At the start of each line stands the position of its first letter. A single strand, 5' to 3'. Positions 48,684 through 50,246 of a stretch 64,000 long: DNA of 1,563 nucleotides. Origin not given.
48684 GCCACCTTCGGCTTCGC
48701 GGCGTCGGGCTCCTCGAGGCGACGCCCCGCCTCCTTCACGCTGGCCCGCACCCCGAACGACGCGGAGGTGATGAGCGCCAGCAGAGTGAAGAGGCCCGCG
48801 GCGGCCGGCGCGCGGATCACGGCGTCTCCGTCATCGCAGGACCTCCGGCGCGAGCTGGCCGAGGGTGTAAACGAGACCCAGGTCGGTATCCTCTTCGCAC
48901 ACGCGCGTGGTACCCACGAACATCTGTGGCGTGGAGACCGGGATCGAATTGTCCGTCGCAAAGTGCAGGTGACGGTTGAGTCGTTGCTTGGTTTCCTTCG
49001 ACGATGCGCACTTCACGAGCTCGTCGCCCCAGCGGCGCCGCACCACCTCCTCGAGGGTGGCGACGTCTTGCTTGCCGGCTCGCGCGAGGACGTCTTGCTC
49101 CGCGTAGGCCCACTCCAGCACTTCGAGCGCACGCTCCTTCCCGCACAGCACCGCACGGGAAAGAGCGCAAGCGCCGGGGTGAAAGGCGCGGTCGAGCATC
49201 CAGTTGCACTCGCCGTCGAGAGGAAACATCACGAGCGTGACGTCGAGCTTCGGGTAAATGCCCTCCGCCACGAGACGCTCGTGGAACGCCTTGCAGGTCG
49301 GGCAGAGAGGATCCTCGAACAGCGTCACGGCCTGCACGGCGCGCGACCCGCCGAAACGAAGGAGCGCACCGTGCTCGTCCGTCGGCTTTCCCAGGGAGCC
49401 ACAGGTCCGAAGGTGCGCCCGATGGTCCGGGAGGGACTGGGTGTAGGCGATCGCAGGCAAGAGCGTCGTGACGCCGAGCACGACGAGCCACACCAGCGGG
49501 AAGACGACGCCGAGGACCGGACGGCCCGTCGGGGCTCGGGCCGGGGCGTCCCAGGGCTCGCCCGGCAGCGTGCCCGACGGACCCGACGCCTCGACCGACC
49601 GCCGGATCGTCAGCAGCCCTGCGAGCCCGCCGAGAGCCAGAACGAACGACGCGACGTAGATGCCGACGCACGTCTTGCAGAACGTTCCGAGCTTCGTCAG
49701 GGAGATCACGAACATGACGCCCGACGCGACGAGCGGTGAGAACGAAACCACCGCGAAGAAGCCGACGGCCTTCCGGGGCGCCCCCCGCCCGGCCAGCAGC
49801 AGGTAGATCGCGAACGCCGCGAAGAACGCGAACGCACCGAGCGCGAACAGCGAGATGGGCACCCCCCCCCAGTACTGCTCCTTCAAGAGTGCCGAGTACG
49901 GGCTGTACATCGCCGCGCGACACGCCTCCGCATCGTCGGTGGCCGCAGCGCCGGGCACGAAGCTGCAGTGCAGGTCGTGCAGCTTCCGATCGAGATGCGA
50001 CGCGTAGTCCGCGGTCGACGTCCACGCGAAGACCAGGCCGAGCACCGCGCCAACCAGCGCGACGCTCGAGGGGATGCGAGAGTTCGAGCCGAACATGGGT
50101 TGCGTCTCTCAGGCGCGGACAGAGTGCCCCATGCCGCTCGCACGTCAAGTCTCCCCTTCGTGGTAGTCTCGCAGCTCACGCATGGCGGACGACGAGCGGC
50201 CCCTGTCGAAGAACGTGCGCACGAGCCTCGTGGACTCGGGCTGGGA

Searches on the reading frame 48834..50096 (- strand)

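Call 45: search_protein_families(library=pfam, proteins=[window:48834-50096:-], max_evalue=0.001)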
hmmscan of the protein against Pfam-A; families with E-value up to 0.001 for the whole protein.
window:48834-50096:- (421 aa): 1 family
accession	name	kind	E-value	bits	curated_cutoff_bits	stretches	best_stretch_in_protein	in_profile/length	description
PF07884.19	VKOR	-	2.7e-16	60.4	27.5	1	13-154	3-130/134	Vitamin K epoxide reductase family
